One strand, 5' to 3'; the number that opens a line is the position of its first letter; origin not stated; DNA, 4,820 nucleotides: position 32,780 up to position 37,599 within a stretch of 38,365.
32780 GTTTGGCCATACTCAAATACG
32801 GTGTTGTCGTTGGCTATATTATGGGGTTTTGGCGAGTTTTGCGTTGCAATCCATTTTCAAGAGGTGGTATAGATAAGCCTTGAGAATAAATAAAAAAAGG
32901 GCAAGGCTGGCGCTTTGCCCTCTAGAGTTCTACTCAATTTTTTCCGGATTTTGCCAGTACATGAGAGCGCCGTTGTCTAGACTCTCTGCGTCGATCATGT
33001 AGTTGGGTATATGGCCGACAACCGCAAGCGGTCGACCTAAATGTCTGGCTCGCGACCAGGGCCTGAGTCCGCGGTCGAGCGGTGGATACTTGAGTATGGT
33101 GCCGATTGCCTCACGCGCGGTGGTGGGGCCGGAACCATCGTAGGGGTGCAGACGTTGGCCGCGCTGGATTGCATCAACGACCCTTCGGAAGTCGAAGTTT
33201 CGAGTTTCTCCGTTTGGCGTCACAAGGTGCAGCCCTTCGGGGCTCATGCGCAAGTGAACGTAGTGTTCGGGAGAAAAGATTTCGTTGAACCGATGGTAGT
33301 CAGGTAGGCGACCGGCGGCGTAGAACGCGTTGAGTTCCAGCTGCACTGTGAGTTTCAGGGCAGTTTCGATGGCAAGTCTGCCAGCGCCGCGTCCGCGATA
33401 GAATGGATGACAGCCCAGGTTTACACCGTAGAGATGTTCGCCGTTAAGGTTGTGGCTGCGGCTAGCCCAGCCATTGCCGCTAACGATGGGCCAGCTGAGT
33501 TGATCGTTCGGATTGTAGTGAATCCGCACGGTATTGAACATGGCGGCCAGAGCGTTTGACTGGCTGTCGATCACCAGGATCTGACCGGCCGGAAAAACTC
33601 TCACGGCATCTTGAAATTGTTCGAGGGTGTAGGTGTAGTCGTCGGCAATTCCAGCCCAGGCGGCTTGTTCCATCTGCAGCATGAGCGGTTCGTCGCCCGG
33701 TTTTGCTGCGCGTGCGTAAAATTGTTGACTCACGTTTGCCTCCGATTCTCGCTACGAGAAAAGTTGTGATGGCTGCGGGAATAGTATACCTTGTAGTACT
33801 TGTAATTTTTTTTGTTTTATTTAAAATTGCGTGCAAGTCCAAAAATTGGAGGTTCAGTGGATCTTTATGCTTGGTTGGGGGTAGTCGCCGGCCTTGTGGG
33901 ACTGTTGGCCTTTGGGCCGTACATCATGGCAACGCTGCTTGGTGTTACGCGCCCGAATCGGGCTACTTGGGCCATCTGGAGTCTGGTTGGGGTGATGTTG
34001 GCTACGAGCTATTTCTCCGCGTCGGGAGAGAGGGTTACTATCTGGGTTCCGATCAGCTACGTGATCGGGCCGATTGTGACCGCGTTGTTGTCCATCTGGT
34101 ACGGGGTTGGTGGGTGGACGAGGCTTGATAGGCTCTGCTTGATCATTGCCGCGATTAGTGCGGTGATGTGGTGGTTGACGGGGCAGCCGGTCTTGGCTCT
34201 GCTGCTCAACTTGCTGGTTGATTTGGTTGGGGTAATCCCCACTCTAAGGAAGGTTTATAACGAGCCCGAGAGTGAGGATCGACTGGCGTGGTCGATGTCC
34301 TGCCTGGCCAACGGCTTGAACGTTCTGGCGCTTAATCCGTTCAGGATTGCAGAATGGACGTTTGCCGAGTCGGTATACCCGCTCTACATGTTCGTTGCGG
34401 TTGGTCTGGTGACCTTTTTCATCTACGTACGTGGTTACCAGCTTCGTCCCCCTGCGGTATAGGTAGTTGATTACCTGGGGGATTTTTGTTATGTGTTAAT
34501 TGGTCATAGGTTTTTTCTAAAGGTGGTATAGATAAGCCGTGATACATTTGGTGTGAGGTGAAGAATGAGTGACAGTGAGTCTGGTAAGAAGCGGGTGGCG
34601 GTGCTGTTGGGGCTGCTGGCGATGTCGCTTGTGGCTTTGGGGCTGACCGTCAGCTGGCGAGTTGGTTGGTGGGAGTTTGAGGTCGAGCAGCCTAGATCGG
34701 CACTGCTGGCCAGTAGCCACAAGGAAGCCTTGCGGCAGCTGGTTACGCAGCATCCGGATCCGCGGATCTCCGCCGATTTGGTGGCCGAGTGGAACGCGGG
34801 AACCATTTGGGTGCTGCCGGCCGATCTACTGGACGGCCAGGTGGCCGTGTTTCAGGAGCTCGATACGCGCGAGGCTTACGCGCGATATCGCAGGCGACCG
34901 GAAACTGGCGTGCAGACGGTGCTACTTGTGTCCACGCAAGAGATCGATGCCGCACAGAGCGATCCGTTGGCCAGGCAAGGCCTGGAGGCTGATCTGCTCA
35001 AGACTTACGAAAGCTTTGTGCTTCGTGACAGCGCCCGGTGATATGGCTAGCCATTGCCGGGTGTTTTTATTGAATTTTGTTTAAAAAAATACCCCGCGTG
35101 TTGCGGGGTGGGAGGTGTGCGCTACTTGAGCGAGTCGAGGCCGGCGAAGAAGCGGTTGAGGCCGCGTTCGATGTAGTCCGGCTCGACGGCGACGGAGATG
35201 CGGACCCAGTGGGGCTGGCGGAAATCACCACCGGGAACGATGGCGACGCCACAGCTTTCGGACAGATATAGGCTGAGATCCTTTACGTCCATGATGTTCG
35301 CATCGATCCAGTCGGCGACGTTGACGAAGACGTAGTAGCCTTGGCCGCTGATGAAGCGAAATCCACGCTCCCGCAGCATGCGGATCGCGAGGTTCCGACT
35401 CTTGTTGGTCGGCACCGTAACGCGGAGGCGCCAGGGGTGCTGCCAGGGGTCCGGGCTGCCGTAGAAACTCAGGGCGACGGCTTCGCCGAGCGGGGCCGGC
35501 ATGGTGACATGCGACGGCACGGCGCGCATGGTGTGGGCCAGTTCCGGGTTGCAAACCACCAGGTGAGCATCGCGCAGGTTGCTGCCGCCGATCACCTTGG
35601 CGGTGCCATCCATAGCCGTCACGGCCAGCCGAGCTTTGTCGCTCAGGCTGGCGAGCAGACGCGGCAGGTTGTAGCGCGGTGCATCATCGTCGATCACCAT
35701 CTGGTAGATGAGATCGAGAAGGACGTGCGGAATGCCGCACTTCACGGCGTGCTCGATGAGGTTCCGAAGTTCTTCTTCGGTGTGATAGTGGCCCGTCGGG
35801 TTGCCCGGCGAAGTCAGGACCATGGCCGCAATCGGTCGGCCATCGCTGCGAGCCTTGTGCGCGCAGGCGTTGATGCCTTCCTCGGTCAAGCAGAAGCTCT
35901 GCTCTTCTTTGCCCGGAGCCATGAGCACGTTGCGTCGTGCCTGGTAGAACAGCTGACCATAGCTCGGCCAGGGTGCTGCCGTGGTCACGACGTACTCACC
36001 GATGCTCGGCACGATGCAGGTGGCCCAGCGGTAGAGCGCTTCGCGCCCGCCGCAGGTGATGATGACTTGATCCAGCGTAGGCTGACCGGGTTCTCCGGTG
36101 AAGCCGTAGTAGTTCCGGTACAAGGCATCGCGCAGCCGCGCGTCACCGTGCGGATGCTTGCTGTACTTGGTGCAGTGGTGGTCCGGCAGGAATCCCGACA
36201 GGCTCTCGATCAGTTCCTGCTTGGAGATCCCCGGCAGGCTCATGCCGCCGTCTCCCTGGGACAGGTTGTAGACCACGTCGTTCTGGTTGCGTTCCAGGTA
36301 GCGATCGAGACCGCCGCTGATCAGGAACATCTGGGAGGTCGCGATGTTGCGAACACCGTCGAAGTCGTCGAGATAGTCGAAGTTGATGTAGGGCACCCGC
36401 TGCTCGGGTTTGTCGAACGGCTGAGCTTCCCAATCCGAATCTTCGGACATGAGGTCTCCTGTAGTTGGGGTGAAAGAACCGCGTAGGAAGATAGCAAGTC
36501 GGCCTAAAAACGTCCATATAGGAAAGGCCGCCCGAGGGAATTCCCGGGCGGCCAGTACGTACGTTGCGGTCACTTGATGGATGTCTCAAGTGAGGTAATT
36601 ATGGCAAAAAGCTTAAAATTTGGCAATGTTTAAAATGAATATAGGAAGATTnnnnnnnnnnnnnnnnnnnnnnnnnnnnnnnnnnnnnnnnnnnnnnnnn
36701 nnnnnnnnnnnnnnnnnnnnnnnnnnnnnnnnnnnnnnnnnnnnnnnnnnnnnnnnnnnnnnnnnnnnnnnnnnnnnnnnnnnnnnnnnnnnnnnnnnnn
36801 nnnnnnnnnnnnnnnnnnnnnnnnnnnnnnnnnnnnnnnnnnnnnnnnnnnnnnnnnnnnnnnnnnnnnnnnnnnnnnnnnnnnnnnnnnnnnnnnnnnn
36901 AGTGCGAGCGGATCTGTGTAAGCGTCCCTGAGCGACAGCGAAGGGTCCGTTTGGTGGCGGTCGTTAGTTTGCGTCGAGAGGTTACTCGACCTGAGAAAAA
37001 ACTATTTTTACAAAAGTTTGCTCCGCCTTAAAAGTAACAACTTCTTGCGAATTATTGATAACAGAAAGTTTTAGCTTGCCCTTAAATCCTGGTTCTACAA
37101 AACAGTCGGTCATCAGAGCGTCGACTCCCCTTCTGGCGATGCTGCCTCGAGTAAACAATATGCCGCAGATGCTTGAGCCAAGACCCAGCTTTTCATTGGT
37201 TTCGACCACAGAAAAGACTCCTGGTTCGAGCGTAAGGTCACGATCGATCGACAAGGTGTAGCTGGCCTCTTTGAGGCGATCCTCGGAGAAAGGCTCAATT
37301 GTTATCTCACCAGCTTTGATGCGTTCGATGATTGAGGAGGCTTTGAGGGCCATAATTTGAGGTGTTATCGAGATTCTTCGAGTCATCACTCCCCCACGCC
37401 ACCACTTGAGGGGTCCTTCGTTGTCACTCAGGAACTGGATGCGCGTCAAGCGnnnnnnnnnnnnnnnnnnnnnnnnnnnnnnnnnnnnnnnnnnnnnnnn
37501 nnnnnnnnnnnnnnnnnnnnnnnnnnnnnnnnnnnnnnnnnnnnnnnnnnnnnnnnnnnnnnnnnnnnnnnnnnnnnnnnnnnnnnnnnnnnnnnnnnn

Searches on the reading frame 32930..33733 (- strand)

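Call 40: search_protein_families(library=pfam, proteins=[window:32930-33733:-], max_evalue=0.01)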
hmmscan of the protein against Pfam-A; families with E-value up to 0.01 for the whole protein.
window:32930-33733:- (267 aa): 1 family
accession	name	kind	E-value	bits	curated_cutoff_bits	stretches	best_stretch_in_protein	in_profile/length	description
PF00583.31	Acetyltransf_1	-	0.0025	18.5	20.7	1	94-139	55-98/116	Acetyltransferase (GNAT) family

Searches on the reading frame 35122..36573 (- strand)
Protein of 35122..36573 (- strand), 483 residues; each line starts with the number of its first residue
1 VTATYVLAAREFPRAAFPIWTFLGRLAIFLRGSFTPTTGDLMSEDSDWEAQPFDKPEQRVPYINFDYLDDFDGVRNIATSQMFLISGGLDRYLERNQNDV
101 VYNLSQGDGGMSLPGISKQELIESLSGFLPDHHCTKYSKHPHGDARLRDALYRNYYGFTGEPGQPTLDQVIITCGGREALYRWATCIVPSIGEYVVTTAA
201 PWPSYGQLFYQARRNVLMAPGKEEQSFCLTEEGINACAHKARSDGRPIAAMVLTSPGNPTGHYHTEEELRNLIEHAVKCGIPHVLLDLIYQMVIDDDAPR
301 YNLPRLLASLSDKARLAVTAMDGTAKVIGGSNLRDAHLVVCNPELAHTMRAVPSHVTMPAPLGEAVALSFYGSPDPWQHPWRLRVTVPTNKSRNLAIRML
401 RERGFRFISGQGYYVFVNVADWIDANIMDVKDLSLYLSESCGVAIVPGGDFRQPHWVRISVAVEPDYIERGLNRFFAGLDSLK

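Call 19: search_protein_families(library=ncbifam, proteins=[window:35122-36573:-])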
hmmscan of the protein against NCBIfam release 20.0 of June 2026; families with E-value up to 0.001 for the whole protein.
window:35122-36573:- (483 aa): 38 families (the best 25 are shown)
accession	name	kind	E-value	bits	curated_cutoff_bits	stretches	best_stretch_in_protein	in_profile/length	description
NF041364.1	GntC_guanitoxin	equivalog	1.1e-21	77.1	415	1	119-475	14-353/356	guanitoxin biosynthesis PLP-dependent (S)-gamma-hydroxy-L-arginine cyclodehydratase GntC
NF041091.1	asp_aminotase_Arch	equivalog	1.4e-19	70.2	550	1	93-475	22-371/376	aspartate aminotransferase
NF004769.0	PRK06107.1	equivalog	6.4e-17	61.4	617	1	134-478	63-397/402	aspartate transaminase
NF005601.0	PRK07337.1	equivalog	1.3e-14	54.2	496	1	134-475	65-388/394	pyridoxal phosphate-dependent aminotransferase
TIGR01265.1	tyr_nico_aTase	subfamily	5.5e-12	45.4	292.45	1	101-305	33-226/403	tyrosine/nicotianamine family aminotransferase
NF005305.0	PRK06836.1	equivalog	6.6e-12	45.4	376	2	391-476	309-388/396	pyridoxal phosphate-dependent aminotransferase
NF004770.0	PRK06108.1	subfamily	1.2e-11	44.1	422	1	139-294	70-216/396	pyridoxal phosphate-dependent aminotransferase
NF005855.0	PRK07777.1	equivalog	4.6e-11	42.6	553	1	142-454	65-358/391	pyridoxal phosphate-dependent aminotransferase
NF006514.0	PRK08960.1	equivalog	5.3e-11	41.9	554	1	141-480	68-386/388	pyridoxal phosphate-dependent aminotransferase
NF005588.0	PRK07309.1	equivalog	2e-10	40.1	576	1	168-292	92-210/391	pyridoxal phosphate-dependent aminotransferase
TIGR03947.1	viomycin_VioD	equivalog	7.2e-10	38.3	390.9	1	142-475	51-355/359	capreomycidine synthase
NF005744.0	PRK07568.1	subfamily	1.1e-09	37.6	389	1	131-299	56-213/398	pyridoxal phosphate-dependent aminotransferase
TIGR04350.1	C_S_lyase_PatB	subfamily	1.9e-09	36.9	340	1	190-475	105-379/384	PatB family C-S lyase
NF006488.0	PRK08912.1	equivalog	5.9e-09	35.3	498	1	142-475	63-380/387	aminotransferase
NF004975.0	PRK06348.1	equivalog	9.9e-09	34.7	549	1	102-291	32-205/384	pyridoxal phosphate-dependent aminotransferase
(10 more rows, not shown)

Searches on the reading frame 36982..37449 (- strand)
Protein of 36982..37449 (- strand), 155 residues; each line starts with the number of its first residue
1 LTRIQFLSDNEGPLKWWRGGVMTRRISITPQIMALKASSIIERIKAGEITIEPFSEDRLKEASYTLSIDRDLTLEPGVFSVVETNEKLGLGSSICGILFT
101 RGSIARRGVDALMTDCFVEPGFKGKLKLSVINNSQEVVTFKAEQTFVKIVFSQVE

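Call 7: search_protein_families(library=pfam, proteins=[window:36982-37449:-])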
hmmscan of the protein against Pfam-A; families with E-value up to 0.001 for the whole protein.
window:36982-37449:- (155 aa): 2 families
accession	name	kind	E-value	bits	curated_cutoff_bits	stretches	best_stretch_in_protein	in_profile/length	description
PF22769.1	DCD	-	1.4e-17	64.6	27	1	69-153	68-152/153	dCTP deaminase-like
PF00692.24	dUTPase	-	4e-07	30.3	22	1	58-154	10-104/129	dUTPase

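Call 15: find_encoding_contigs(protein=window:36982-37449:-, flank=10000, max_places=10)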
Protein window:36982-37449:- (155 aa): no gene with exactly this product is on record in the collection.
